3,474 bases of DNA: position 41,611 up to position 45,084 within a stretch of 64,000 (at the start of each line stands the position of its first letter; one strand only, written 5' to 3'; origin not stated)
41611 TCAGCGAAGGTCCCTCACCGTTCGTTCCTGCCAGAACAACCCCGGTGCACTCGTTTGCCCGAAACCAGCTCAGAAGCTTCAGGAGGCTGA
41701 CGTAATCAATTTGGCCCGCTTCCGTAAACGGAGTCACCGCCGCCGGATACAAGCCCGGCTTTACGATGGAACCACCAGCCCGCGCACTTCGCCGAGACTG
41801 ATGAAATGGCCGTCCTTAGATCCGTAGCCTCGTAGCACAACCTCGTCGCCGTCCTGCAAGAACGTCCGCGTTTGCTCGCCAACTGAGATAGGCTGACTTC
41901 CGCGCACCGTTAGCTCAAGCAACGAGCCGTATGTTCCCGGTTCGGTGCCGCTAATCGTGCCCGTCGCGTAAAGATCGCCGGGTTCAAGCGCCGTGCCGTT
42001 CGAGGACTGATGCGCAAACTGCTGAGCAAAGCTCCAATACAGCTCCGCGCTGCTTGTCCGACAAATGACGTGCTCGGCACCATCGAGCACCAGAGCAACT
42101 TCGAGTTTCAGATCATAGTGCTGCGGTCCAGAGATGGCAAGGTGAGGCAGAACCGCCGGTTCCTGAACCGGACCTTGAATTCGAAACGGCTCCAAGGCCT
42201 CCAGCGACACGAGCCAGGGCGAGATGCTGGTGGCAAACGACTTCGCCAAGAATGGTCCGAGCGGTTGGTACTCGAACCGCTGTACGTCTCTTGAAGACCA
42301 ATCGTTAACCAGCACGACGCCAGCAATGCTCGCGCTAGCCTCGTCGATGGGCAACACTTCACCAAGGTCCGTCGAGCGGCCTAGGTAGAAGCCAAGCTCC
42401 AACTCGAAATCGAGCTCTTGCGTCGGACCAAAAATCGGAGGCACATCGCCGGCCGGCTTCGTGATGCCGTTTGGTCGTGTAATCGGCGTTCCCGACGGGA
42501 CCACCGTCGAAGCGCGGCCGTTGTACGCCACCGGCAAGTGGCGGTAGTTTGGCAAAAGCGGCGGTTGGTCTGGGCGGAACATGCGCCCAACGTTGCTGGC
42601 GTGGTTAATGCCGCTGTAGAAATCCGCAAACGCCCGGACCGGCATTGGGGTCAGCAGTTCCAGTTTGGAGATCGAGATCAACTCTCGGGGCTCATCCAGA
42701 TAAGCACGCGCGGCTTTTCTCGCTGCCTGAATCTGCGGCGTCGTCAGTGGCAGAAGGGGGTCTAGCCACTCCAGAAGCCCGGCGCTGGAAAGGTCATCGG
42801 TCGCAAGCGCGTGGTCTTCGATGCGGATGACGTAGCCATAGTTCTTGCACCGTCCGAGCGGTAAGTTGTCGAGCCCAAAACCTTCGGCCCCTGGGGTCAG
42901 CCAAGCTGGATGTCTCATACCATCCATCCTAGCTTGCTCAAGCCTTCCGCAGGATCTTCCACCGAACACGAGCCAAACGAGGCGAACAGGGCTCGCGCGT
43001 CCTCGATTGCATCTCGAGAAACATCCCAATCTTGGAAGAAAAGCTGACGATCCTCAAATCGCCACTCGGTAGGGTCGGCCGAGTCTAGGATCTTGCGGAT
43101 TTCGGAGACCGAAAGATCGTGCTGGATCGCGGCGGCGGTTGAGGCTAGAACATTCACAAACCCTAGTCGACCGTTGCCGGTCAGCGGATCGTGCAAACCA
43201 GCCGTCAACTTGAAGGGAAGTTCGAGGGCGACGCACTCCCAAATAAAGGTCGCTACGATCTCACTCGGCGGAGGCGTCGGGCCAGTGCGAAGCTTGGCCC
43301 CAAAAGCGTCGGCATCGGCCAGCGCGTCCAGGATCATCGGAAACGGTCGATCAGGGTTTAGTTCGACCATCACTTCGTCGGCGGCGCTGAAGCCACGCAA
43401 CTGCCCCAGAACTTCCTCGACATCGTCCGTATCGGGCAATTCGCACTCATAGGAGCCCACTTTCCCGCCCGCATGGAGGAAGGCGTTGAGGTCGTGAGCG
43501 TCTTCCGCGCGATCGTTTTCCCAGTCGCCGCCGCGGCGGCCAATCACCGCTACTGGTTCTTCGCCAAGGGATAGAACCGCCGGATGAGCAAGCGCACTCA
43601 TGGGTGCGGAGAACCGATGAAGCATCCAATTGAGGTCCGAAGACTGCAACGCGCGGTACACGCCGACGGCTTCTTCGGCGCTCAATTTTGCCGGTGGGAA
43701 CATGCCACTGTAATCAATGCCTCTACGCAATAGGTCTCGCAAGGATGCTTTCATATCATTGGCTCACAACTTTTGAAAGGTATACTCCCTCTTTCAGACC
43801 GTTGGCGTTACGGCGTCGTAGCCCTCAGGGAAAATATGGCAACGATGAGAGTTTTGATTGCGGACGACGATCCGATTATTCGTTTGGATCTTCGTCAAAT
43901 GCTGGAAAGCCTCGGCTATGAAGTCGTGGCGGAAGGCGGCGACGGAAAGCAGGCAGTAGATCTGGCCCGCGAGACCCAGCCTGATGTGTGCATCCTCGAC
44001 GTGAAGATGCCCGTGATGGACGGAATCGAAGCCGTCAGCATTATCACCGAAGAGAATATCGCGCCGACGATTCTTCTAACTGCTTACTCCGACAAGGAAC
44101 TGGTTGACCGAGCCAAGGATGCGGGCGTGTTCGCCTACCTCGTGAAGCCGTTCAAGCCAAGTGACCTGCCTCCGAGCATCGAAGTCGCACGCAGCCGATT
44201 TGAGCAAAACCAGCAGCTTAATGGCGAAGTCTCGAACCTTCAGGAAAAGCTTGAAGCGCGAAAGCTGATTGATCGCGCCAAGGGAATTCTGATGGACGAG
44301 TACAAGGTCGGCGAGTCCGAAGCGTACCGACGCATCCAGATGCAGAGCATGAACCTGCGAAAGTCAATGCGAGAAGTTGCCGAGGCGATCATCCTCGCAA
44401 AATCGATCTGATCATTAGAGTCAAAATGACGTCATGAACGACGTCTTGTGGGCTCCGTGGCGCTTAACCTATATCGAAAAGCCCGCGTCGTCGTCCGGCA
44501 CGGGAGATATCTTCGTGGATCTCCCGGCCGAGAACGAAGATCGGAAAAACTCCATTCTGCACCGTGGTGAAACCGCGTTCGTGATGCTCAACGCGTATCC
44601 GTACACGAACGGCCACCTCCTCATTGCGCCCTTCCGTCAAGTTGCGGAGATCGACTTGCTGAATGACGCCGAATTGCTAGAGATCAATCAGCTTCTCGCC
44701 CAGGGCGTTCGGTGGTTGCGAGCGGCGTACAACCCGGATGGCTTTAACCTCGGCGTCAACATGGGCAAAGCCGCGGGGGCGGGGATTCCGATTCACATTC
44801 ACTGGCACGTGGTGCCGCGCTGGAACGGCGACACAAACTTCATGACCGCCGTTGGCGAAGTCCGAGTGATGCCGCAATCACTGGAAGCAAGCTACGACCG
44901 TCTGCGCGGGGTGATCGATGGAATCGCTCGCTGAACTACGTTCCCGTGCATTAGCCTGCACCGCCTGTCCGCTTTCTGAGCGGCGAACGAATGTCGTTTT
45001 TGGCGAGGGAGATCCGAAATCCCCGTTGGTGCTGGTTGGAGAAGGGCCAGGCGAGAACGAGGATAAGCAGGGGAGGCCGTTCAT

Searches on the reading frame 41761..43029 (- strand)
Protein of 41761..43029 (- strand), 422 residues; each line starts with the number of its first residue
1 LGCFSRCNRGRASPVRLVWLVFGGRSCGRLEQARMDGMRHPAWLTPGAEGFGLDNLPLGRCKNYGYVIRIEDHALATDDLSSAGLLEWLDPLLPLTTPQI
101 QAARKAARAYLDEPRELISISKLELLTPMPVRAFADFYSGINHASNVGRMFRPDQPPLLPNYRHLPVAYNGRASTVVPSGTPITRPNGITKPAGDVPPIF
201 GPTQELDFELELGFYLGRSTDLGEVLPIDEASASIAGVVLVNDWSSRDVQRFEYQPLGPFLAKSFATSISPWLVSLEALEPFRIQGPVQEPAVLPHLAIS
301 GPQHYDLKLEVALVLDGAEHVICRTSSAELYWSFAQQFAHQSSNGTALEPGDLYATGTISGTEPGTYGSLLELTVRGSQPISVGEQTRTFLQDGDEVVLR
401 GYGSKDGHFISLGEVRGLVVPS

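Call 39: search_protein_families(library=pfam, proteins=[window:41761-43029:-])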
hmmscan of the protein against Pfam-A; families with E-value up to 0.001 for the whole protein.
window:41761-43029:- (422 aa): 1 family
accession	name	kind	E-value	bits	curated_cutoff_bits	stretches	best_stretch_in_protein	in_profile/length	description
PF01557.24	FAA_hydrolase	-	1.4e-37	129.9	23.9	1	136-401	5-203/214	Fumarylacetoacetate (FAA) hydrolase C-terminal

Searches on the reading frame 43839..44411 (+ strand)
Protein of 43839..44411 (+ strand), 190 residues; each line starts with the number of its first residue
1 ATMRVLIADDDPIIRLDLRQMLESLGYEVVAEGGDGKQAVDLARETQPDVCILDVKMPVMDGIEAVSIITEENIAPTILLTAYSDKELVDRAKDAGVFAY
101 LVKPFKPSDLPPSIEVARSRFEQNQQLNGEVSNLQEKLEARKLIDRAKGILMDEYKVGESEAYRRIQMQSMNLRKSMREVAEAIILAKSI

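Call 39: search_protein_families(library=pfam, proteins=[window:43839-44411:+])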
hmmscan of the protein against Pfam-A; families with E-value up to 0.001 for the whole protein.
window:43839-44411:+ (190 aa): 2 families
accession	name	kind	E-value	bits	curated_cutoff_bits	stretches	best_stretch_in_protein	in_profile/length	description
PF00072.30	Response_reg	-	7.3e-29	100.6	30.2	1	5-111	1-107/111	Response regulator receiver domain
PF03861.19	ANTAR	-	7.5e-22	77.3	27.3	1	133-185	2-54/54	ANTAR domain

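Call 53: search_protein_families(library=ncbifam, proteins=[window:43839-44411:+])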
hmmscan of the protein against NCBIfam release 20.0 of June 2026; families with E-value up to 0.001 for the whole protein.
window:43839-44411:+ (190 aa): 103 families (the best 25 are shown)
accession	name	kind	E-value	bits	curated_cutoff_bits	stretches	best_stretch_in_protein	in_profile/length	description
NF008469.0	PRK11361.1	equivalog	4.7e-21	75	714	1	2-142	4-140/461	acetoacetate metabolism transcriptional regulator AtoC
NF041733.1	resp_reg_CseB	equivalog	8e-21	74.5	350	1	4-137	2-133/228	two-component system response regulator CseB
NF041367.1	CheY_Halo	equivalog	1.4e-20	73.7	200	1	5-109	1-105/114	chemotaxis protein CheY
NF045944.1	ResRegRpaBCyano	equivalog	2.6e-20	72.8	330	1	6-130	1-124/229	response regulator transcription factor RpaB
NF040689.1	MtrAB_MtrA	equivalog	3.3e-20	72.4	300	1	5-136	1-131/219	MtrAB system response regulator MtrA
NF001965.0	PRK00742.1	subfamily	1.8e-19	70.1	293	1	2-107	3-111/357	chemotaxis-specific protein-glutamate methyltransferase CheB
NF008677.0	PRK11697.1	equivalog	2.7e-19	69.5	246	1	3-127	2-125/238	two-component system response regulator BtsR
NF007708.0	PRK10403.1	equivalog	1.9e-18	66.7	343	1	3-115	7-121/215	nitrate/nitrite response regulator protein NarP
NF006623.1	PRK09191.1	subfamily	2e-18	67.1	240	1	3-115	138-249/258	PhyR family response regulator anti-anti-sigma factor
NF007935.0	PRK10651.1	equivalog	4.6e-18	65.2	250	1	3-115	7-121/216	two-component system response regulator NarL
TIGR01818.1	ntrC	equivalog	2.3e-16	59.6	558.6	1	5-147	1-140/463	nitrogen regulation protein NR(I)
NF009206.0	PRK12555.1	subfamily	6.4e-16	58.2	342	1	3-102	1-103/340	chemotaxis-specific protein-glutamate methyltransferase CheB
NF052445.1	RespRegMctR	equivalog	1.7e-15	57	300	1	3-118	2-120/205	two-component system response regulator MctR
NF033120.0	vanR_FM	exception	1.8e-15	57.2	460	1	3-144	4-141/231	vancomycin resistance response regulator transcription factor, VanR-F/VanR-M family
NF045505.1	RR_RssB_Pseudo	equivalog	2.2e-15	56.6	700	1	3-170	6-166/394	two-component system response regulator RssB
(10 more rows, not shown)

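Call 61: search_solved_structures(query=window:43839-44411:+, max_evalue=0.00001, show_alignments=1)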
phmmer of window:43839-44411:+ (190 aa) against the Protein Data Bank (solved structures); distinct sequences matched with E-value up to 0.00001: 250 (the best 60 are shown).
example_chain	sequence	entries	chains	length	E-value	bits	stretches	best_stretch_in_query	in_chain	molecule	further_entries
1s8n_A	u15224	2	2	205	9.3e-57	194.8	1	3-185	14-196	putative antiterminator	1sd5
6wsh_A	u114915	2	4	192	3.4e-46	160.4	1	4-186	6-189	Response regulator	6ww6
9xzo_A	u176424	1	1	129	2.1e-23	86.3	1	4-115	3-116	De novo protein M1X0B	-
1tmy_A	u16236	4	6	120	7.7e-18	68.2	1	3-111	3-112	CHEY PROTEIN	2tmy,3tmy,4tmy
4iga_A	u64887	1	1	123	8.2e-18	68.1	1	3-111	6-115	Chemotaxis protein CheY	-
1u0s_Y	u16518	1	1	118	9e-18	68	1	4-111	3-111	Chemotaxis protein cheY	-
6er7_A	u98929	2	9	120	9.1e-18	67.9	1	4-108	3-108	120aa long hypothetical chemotaxis protein (CheY)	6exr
9rhz_C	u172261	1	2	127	8.9e-17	64.7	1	3-110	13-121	Chemotaxis protein CheY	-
3cz5_A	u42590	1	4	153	1.3e-16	64.2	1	2-131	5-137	Two-component response regulator, LuxR family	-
4qyw_A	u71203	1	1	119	1.5e-16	64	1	4-111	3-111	Chemotaxis protein CheY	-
3nhz_A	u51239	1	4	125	2.2e-16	63.5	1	3-119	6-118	Two component system transcriptional regulator mtrA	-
1pey_A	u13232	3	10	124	2.7e-16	63.2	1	4-111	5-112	Sporulation initiation phosphotransferase F | SPORULATION RESPONSE REGULATORY PROTEIN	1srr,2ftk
1f51_E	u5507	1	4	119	2.8e-16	63.1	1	4-111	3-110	SPORULATION INITIATION PHOSPHOTRANSFERASE F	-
2gwr_A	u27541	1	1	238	3.6e-16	62.7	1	3-128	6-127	DNA-binding response regulator mtrA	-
6c40_B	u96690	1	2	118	4e-16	62.6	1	4-111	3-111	Chemotaxis protein CheY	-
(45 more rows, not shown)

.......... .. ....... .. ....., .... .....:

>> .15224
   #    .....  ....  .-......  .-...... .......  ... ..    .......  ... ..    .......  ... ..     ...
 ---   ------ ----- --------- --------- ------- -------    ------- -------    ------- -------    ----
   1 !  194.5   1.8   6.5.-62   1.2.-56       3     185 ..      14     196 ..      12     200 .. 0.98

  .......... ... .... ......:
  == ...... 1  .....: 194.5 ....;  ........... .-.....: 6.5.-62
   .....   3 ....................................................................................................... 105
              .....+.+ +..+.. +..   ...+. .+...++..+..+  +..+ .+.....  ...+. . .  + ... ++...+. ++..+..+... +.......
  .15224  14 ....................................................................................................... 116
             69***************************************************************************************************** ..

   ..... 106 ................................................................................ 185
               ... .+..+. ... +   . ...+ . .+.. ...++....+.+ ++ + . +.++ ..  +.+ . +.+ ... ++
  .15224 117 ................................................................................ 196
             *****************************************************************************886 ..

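Call 69: search_solved_structures(query=window:43839-44411:+, max_evalue=1e-40, show_alignments=2)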
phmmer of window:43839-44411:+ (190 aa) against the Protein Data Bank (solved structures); distinct sequences matched with E-value up to 1e-40: 2.
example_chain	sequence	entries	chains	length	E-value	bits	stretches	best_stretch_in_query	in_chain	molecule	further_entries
1s8n_A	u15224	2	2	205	9.3e-57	194.8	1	3-185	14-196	putative antiterminator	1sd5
6wsh_A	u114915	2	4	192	3.4e-46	160.4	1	4-186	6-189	Response regulator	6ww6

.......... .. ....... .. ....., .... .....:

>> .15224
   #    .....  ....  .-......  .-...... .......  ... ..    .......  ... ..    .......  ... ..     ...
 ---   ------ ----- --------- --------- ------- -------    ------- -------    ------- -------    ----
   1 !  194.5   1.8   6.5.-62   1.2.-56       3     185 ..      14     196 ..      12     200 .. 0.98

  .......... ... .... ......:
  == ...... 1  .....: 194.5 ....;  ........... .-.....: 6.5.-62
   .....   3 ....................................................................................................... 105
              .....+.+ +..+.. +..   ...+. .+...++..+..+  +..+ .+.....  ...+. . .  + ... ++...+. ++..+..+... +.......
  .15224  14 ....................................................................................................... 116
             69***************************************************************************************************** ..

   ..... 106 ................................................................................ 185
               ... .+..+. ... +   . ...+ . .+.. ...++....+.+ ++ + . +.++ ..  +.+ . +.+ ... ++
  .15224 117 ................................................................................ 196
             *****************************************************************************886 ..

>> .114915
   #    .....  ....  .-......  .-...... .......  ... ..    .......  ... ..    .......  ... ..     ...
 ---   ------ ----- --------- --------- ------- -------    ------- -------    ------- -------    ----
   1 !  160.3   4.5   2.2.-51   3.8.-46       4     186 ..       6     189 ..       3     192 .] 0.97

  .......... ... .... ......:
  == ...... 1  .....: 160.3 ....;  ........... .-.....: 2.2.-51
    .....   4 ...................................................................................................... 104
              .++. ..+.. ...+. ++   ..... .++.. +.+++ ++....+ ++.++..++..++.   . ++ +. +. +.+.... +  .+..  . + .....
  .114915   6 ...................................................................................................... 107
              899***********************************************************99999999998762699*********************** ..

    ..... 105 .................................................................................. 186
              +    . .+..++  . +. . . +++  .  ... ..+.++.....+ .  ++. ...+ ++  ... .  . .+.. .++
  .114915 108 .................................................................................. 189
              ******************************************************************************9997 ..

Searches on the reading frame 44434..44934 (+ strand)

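Call 39: search_protein_families(library=pfam, proteins=[window:44434-44934:+])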
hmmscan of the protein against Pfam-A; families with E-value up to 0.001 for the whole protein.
window:44434-44934:+ (166 aa): 2 families
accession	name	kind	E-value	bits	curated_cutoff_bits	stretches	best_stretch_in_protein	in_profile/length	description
PF01230.28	HIT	-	1.7e-11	45.1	21.5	1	39-129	6-95/98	HIT domain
PF11969.13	DcpS_C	-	0.00044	21.1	24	1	34-127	9-100/114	Scavenger mRNA decapping enzyme C-term binding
